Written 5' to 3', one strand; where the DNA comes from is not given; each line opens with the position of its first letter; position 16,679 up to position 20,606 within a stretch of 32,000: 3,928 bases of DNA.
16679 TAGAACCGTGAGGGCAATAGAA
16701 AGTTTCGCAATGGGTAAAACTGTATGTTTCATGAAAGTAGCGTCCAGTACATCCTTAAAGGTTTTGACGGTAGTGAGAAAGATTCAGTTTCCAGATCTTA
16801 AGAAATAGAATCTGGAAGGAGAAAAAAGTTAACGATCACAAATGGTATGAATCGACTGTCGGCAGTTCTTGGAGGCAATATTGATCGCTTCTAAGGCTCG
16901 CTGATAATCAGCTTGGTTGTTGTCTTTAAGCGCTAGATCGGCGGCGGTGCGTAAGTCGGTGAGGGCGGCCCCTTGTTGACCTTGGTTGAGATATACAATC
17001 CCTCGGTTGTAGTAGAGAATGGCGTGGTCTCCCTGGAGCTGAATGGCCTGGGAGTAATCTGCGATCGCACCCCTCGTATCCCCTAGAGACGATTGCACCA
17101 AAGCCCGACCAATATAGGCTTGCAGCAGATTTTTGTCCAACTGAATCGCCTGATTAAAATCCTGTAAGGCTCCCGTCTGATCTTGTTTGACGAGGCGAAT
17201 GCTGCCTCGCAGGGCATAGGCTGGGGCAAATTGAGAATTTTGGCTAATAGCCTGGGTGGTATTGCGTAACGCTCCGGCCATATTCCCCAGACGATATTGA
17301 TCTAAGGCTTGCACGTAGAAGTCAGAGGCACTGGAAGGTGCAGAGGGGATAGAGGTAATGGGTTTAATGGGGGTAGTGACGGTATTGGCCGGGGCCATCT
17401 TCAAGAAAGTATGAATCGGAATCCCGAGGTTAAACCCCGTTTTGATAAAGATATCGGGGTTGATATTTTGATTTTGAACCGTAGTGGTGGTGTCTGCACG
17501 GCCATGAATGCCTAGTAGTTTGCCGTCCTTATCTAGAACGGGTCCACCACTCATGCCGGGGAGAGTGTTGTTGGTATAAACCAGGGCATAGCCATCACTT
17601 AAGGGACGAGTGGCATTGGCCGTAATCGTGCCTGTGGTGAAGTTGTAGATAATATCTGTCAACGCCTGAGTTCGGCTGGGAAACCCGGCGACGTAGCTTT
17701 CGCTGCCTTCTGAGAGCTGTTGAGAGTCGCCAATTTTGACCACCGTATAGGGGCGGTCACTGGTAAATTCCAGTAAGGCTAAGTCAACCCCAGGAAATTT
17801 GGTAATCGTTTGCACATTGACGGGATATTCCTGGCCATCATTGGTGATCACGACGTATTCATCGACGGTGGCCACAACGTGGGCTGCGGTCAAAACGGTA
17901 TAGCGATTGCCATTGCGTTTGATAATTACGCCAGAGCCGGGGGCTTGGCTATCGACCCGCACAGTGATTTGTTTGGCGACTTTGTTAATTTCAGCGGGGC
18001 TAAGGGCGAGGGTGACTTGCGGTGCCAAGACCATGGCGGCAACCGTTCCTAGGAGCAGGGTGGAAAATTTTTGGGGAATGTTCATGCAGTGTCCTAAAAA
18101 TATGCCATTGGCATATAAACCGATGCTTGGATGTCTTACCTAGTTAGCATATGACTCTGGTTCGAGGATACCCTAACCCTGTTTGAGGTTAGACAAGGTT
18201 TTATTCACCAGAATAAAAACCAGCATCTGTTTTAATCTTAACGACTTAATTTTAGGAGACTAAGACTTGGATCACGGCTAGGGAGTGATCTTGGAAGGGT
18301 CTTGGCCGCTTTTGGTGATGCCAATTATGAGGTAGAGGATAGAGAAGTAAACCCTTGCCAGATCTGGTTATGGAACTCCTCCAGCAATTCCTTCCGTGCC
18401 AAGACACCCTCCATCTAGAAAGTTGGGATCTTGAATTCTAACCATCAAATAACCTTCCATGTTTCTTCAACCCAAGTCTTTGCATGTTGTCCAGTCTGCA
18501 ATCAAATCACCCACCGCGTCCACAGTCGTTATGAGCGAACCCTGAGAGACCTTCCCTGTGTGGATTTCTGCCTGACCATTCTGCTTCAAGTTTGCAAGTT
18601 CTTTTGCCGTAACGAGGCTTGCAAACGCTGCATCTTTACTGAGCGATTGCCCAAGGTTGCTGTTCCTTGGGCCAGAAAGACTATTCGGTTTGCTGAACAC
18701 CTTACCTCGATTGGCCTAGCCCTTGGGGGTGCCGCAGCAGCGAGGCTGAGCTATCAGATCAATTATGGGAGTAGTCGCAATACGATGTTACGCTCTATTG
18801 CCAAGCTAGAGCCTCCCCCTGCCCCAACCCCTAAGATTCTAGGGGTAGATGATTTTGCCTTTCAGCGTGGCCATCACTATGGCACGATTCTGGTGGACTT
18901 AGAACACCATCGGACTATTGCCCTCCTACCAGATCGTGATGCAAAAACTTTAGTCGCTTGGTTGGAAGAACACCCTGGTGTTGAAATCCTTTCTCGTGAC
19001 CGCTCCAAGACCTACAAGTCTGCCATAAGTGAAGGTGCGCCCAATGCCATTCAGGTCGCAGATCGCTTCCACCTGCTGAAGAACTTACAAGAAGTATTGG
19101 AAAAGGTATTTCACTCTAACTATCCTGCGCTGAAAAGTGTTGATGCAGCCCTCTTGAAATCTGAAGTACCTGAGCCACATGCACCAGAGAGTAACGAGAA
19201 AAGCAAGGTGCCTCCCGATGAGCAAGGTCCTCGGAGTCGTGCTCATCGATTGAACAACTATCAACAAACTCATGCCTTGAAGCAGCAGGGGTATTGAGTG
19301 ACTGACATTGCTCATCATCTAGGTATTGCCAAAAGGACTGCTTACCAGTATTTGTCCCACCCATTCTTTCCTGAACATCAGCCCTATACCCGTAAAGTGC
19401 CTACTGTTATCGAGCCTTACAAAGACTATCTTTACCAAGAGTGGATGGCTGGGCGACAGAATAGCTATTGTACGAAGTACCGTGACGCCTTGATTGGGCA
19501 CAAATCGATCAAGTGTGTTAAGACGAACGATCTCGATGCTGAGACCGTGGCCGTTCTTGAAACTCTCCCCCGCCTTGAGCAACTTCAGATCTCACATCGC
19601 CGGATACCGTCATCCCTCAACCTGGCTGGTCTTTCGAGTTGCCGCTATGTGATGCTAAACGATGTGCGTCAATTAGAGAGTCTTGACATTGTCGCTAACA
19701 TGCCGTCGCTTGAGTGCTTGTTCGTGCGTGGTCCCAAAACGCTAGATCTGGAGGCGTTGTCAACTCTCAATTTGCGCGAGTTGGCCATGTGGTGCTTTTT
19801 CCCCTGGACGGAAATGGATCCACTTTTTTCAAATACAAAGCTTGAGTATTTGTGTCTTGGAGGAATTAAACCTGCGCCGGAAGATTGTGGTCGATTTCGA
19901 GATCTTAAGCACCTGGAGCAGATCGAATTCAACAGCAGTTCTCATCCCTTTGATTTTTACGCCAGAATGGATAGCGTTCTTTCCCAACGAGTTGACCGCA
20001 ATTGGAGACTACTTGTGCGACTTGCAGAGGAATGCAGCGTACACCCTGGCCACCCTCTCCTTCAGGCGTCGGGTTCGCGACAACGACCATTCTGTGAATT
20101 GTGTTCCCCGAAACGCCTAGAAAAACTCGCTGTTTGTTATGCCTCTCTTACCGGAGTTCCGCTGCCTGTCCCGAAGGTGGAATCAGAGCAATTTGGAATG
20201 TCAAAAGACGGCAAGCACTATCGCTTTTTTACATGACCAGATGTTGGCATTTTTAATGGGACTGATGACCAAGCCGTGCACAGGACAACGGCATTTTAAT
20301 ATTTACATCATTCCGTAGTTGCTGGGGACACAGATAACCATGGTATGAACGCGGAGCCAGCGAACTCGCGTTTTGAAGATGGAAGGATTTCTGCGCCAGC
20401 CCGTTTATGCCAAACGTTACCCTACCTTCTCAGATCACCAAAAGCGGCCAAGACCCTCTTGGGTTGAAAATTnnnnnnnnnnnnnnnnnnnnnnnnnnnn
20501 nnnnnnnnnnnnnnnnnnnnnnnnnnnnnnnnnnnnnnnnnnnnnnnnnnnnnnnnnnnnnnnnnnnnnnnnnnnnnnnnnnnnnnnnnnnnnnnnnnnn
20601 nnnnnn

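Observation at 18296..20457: IR-bounded ISL3 derivative whose transposase is fused in frame to an LRR-like segment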

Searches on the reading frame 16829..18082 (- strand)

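Call 35: search_protein_families(library=pfam, proteins=[window:16829-18082:-], max_evalue=0.001)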
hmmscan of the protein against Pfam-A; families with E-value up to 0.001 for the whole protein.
window:16829-18082:- (417 aa): 11 families
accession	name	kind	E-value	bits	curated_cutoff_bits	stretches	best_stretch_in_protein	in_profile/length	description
PF13365.12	Trypsin_2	-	1.6e-26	94.2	27.6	1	49-192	1-144/144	Trypsin-like peptidase domain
PF00515.34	TPR_1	-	1.7e-14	53.3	27.8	1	321-352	2-33/34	Tetratricopeptide repeat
PF07719.23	TPR_2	-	1.4e-12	47.1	27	0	355-384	2-31/34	Tetratricopeptide repeat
PF13414.12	TPR_11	-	3.2e-12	46.4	26.8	1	332-368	6-42/42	TPR repeat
PF13181.12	TPR_8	-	7.5e-09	35.5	25.7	0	321-353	2-34/34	Tetratricopeptide repeat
PF00089.32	Trypsin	-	9.6e-09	35.8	20.6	1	38-213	15-211/220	Trypsin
PF13431.12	TPR_17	-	1.6e-08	34.6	24.4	1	343-374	2-33/34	Tetratricopeptide repeat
PF13371.12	TPR_9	-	4e-08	33.6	35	0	344-385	19-60/73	Tetratricopeptide repeat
PF13432.12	TPR_16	-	5.2e-08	33.6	32.7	1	327-382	4-59/65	Tetratricopeptide repeat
PF05579.19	Peptidase_S32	-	1.4e-07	31.4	24.7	0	158-198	193-230/297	Equine arteritis virus serine endopeptidase S32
PF25570.1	TPR_DENND3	-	1.5e-05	25.4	27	0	267-331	26-92/115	DENND3-like, TPR repeats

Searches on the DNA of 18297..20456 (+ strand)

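Call 47: search_dna_similar(query=window:18297-20456:+, collection=plasmids, mode=distant, max_rows=15)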
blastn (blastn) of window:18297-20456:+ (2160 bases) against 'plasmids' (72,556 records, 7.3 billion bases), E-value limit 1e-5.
Records with a match: 17; places in all: 24; records where one place covers at least 80% of the query: 0.
Best place of each record, by identity: 60-80% 17.
By first word of the organism name: Leptolyngbya 7; Acaryochloris 6; Nostoc 2; Chroococcidiopsis 1; Pseudanabaena 1.
By predicted mobility (MOB-suite, as given by PLSDB): non-mobilizable 13; conjugative 2; mobilizable 2.
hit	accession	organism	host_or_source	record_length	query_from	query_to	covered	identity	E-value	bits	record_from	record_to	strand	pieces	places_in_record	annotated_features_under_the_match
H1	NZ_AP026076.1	Acaryochloris marina MBIC10699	cell culture,Ascidian, Diplosoma similis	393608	1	821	38%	78.5%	0e+0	682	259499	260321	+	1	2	ISL3-like element ISAcma23 family transposase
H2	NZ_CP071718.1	Acaryochloris sp. 'Moss Beach'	culture,intertidal zone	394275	1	821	38%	77.7%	0e+0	646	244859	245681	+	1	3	none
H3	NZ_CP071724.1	Acaryochloris sp. 'Moss Beach'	culture,intertidal zone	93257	1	808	37%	78.1%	0e+0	654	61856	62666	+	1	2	universal stress protein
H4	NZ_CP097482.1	Chroococcidiopsis sp. CCNUC1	cell culture,soil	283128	219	805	27%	65.5%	4e-22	114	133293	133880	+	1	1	none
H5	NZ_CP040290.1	Nostoc sp. C057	Phaeoceros,pure culture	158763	300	817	24%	65.7%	1e-15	93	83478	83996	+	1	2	ISL3 family transposase | transposase family protein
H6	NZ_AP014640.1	Leptolyngbya boryana IAM M-101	-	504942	544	800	12%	72.5%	1e-29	140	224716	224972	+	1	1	ISL3 family transposase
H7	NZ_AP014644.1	Leptolyngbya boryana dg5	-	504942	544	800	12%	72.5%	1e-29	140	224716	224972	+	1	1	ISL3 family transposase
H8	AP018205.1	Leptolyngbya boryana NIES-2135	-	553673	544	800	12%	72.5%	1e-29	140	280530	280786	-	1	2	transposase IS204/IS1001/IS1096/IS1165 family protein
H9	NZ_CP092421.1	Leptolyngbya boryana IU 594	-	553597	544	800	12%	72.5%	1e-29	140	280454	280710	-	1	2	ISL3 family transposase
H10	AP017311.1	Leptolyngbya sp. NIES-3755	-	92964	544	799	12%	72.7%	7e-32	147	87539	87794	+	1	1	transposase IS204/IS1001/IS1096/IS1165 family protein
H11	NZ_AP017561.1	Pseudanabaena sp. ABRG5-3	-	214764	534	811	13%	66.5%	2e-12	83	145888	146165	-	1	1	ISL3 family transposase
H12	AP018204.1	Leptolyngbya boryana NIES-2135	-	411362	539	790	12%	70.6%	3e-24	122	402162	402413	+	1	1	transposase IS204/IS1001/IS1096/IS1165 family protein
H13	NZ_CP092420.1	Leptolyngbya boryana IU 594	-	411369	539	790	12%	70.6%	3e-24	122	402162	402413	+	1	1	ISL3 family transposase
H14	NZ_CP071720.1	Acaryochloris sp. 'Moss Beach'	culture,intertidal zone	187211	544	778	11%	71.5%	3e-24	123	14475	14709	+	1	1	transposase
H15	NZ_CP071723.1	Acaryochloris sp. 'Moss Beach'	culture,intertidal zone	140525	544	778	11%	71.5%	3e-24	123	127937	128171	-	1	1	ISL3 family transposase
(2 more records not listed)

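Call 48: get_annotated_region(hit=H1, flank=4000)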
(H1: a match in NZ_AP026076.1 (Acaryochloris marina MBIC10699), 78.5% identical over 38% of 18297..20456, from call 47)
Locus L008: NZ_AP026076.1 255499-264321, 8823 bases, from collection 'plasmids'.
description: Acaryochloris marina MBIC10699 plasmid pREC1, complete sequence
organism: Acaryochloris marina MBIC10699 (NCBI taxid 2954813)
taxonomy: Bacteria; Cyanobacteriota; Cyanophyceae; Acaryochloridales; Acaryochloridaceae; Acaryochloris; Acaryochloris marina; Acaryochloris marina MBIC10699
host: -; source: cell culture,Ascidian, Diplosoma similis; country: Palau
typing (MOB-suite, as given by PLSDB): conjugative; relaxase MOBF; mating-pair formation MPF_T
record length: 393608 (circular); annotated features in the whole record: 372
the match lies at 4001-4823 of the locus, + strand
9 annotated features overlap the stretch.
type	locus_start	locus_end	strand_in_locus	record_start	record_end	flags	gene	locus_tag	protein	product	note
CDS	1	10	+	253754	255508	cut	-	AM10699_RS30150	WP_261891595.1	PAS domain-containing protein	-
CDS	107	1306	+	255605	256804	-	-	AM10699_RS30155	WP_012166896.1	crosslink repair DNA glycosylase YcaQ family protein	GO:0036297 - interstrand cross-link repair [Evidence IEA]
CDS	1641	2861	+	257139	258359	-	-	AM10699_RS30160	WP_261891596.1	trypsin-like peptidase domain-containing protein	-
CDS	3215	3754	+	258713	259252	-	-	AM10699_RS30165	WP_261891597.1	hypothetical protein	-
CDS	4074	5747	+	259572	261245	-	-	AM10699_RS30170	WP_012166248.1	ISL3-like element ISAcma23 family transposase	-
CDS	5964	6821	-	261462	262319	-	istB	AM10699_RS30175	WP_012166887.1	IS21-like element helper ATPase IstB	-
CDS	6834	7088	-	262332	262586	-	-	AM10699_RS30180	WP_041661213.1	hypothetical protein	-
CDS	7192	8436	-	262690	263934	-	-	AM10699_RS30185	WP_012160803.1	ISL3-like element ISAcma10 family transposase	-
CDS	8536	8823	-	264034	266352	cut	-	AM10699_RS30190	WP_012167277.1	ribonuclease catalytic domain-containing protein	-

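Call 88: search_dna_similar(query=L001:1-452:+, collection=plasmids, mode=distant, max_rows=10, max_evalue=0.001)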
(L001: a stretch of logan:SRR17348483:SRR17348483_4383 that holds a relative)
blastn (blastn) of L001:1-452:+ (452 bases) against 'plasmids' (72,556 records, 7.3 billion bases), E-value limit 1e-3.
Records with a match: 26; places in all: 29; records where one place covers at least 80% of the query: 0.
Best place of each record, by identity: 80-90% 11; 60-80% 15.
By first word of the organism name: Acaryochloris 7; Rhizobium 6; Nostoc 3; Leptolyngbya 2; Klebsiella 2; Kovacikia 1; Pseudanabaena 1; Agrobacterium 1; Spirosoma 1; Escherichia 1; and 1 more.
By predicted mobility (MOB-suite, as given by PLSDB): conjugative 13; non-mobilizable 10; mobilizable 3.
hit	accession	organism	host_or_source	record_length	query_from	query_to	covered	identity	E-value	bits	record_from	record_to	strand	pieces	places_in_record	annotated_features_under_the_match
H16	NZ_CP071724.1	Acaryochloris sp. 'Moss Beach'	culture,intertidal zone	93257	2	226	50%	72.6%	5e-25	122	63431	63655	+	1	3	none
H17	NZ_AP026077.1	Acaryochloris marina MBIC10699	cell culture,Ascidian, Diplosoma similis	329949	221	422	45%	79.2%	3e-40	172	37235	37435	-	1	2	none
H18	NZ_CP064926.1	Acaryochloris marina S15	cell culture,surface of Pikea pinnata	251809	24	226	45%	73.0%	3e-22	113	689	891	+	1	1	none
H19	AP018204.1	Leptolyngbya boryana NIES-2135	-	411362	2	146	32%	72.6%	2e-11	77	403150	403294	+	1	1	transposase IS204/IS1001/IS1096/IS1165 family protein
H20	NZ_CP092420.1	Leptolyngbya boryana IU 594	-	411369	2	146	32%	72.6%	2e-11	77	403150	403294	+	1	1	ISL3 family transposase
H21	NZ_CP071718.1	Acaryochloris sp. 'Moss Beach'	culture,intertidal zone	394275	1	132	29%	78.8%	3e-22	113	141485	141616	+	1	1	ISL3 family transposase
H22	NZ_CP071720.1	Acaryochloris sp. 'Moss Beach'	culture,intertidal zone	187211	1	132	29%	78.8%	3e-22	113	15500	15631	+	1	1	transposase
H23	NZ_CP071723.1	Acaryochloris sp. 'Moss Beach'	culture,intertidal zone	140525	1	132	29%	78.8%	3e-22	113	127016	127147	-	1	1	ISL3 family transposase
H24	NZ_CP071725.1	Acaryochloris sp. 'Moss Beach'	culture,intertidal zone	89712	1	132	29%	78.8%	3e-22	113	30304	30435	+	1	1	ISL3 family transposase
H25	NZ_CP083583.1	Kovacikia minuta CCNUW1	cell culture,fresh water lake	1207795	2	141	31%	70.8%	1e-7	65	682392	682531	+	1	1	record has no annotation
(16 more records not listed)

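Call 90: get_annotated_region(hit=H17, flank=4000)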
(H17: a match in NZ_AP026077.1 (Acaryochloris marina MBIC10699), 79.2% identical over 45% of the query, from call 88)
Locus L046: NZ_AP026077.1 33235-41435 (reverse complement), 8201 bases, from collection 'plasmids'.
description: Acaryochloris marina MBIC10699 plasmid pREC2, complete sequence
organism: Acaryochloris marina MBIC10699 (NCBI taxid 2954813)
taxonomy: Bacteria; Cyanobacteriota; Cyanophyceae; Acaryochloridales; Acaryochloridaceae; Acaryochloris; Acaryochloris marina; Acaryochloris marina MBIC10699
host: -; source: cell culture,Ascidian, Diplosoma similis; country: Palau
typing (MOB-suite, as given by PLSDB): conjugative; relaxase MOBF; mating-pair formation MPF_T
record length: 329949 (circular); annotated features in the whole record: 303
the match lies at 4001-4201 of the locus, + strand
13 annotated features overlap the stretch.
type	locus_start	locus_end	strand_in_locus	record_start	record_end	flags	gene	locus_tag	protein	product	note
CDS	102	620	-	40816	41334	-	-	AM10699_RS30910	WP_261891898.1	hypothetical protein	-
CDS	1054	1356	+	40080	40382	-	yidD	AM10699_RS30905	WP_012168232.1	membrane protein insertion efficiency factor YidD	-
CDS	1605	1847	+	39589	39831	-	-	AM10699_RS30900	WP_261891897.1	hypothetical protein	-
CDS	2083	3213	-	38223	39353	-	-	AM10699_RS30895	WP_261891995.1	transposase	-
CDS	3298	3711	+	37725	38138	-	tnpA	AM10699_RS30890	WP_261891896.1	IS200/IS605 family transposase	-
CDS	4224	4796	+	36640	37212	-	-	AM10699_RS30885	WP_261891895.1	hypothetical protein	-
CDS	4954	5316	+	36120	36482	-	-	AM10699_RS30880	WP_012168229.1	EthD domain-containing protein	-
CDS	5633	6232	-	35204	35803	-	-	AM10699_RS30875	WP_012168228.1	hypothetical protein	-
CDS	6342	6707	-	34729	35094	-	-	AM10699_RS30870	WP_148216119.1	hypothetical protein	-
CDS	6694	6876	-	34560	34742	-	-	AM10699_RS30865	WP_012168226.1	hypothetical protein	-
CDS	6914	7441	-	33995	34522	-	-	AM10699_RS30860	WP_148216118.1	hypothetical protein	-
CDS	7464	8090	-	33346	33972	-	-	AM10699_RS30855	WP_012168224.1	hypothetical protein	-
CDS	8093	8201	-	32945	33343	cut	-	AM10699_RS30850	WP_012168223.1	hypothetical protein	-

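Call 92: search_dna_similar(query=L001:228-425:+, collection=plasmids, mode=distant, max_rows=30, max_evalue=0.01)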
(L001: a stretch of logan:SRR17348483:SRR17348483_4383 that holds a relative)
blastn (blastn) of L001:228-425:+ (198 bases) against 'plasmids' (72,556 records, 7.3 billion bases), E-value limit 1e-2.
Records with a match: 1; places in all: 2; records where one place covers at least 80% of the query: 1.
Best place of each record, by identity: 60-80% 1.
By first word of the organism name: Acaryochloris 1.
By predicted mobility (MOB-suite, as given by PLSDB): conjugative 1.
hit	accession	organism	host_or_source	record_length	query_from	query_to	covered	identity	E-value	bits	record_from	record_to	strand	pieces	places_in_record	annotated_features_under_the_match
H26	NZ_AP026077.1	Acaryochloris marina MBIC10699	cell culture,Ascidian, Diplosoma similis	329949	1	195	98%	79.0%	7e-38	164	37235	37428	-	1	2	none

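Call 93: search_with_rna_model(model_id=R1, sources=[L046], max_evalue=10, filters=off)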
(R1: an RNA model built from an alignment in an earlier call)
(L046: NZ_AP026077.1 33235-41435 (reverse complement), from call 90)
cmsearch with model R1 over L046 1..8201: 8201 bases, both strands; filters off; matches with E-value up to 10: 10.
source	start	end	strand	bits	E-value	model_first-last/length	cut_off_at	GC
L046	6586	6643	+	12.4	0.054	1-89/89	no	0.41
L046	4493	4515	+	12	0.069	1-89/89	no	0.3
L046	617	638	-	7.7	1.5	1-89/89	no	0.36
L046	4502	4532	-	6.5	3.6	1-89/89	no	0.35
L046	6290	6324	+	6.4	4.1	1-89/89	no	0.43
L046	6792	6821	+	5.8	6.2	1-89/89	no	0.5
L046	5195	5236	+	5.7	6.6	1-89/89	no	0.52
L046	3004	3045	-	5.6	7.1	1-89/89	no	0.48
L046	897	922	+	5.5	7.6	1-89/89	no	0.35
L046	1055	1087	-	5.5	7.8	1-89/89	no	0.24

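Call 97: get_annotated_region(hit=H26, flank=20000)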
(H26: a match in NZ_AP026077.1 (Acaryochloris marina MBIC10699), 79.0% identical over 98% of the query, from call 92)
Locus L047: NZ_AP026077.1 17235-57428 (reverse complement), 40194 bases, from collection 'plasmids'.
description: Acaryochloris marina MBIC10699 plasmid pREC2, complete sequence
organism: Acaryochloris marina MBIC10699 (NCBI taxid 2954813)
taxonomy: Bacteria; Cyanobacteriota; Cyanophyceae; Acaryochloridales; Acaryochloridaceae; Acaryochloris; Acaryochloris marina; Acaryochloris marina MBIC10699
host: -; source: cell culture,Ascidian, Diplosoma similis; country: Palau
typing (MOB-suite, as given by PLSDB): conjugative; relaxase MOBF; mating-pair formation MPF_T
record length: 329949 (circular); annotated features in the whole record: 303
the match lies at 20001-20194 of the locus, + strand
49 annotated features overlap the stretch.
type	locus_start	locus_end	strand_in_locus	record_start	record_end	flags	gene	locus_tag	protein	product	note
CDS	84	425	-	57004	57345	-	-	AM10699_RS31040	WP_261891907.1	hypothetical protein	-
CDS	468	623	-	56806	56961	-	-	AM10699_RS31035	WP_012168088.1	hypothetical protein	-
CDS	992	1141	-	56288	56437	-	-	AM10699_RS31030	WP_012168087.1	hypothetical protein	-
CDS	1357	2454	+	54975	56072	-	-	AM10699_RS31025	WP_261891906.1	CAP domain-containing protein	-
CDS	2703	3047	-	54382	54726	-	-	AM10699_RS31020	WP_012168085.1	DUF3768 domain-containing protein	-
CDS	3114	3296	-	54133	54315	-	-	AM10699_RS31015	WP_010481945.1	hypothetical protein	-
CDS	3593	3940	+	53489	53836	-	-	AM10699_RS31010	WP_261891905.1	hypothetical protein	-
CDS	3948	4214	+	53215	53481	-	-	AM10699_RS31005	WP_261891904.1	type II toxin-antitoxin system RelE/ParE family toxin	GO:0030541 - plasmid partitioning [Evidence IEA]; GO:0051290 - protein heterotetramerization [Evidence IEA]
CDS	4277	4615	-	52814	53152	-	-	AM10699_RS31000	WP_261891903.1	hypothetical protein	-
CDS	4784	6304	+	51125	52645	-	istA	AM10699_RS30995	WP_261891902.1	IS21 family transposase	-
CDS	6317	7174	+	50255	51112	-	istB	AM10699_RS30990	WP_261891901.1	IS21-like element helper ATPase IstB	-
CDS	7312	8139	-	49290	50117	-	-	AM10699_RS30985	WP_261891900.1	DUF945 domain-containing protein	-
CDS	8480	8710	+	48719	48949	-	-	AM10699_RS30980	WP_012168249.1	helix-turn-helix transcriptional regulator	-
CDS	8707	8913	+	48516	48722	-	-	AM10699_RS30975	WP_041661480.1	hypothetical protein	-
CDS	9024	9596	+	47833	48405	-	-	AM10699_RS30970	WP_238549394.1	nuclease-related domain-containing protein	-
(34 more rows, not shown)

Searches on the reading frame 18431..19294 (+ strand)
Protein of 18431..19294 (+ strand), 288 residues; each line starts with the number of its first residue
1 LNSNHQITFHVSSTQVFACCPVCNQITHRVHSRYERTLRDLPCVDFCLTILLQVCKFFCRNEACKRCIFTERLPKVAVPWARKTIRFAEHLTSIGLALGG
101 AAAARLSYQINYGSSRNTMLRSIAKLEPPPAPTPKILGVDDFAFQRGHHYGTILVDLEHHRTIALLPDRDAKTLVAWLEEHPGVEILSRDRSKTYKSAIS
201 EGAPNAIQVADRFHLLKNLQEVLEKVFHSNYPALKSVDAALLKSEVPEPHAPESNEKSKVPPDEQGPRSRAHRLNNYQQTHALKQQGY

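Call 5: search_protein_families(library=ncbifam, proteins=[window:18431-19294:+], max_evalue=1)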
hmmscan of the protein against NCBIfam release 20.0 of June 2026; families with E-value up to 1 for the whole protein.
window:18431-19294:+ (288 aa): 3 families
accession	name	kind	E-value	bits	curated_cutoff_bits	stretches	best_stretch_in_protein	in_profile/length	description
NF033550.5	transpos_ISL3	equivalog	1.3e-73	248.2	180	1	9-228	2-223/370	ISL3 family transposase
NF049917.1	ISAon1_downstr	equivalog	0.08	12.1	250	1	183-224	110-151/327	ISAon1 family transposase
NF033529.1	transpos_ISLre2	equivalog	0.09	12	200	1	193-256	181-247/382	ISLre2 family transposase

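Call 6: search_protein_families(library=pfam, proteins=[window:18431-19294:+], max_evalue=1)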
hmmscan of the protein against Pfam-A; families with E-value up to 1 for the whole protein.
window:18431-19294:+ (288 aa): 4 families
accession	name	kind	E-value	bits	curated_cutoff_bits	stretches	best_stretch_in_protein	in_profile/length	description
PF01610.23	DDE_Tnp_ISL3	-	1.6e-19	71.1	23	1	137-232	1-103/240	Transposase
PF14690.11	Zn_ribbon_ISL3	-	8.7e-06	26.5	25.5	1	18-61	3-46/47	zinc-finger of transposase IS204/IS1001/IS1096/IS1165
PF07533.21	BRK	-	0.014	15.5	23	1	171-188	26-43/44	BRK domain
PF20052.5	GAP1-C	-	0.09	12.5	27.9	1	165-262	36-129/511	GTPase-associated protein 1, C-terminal domain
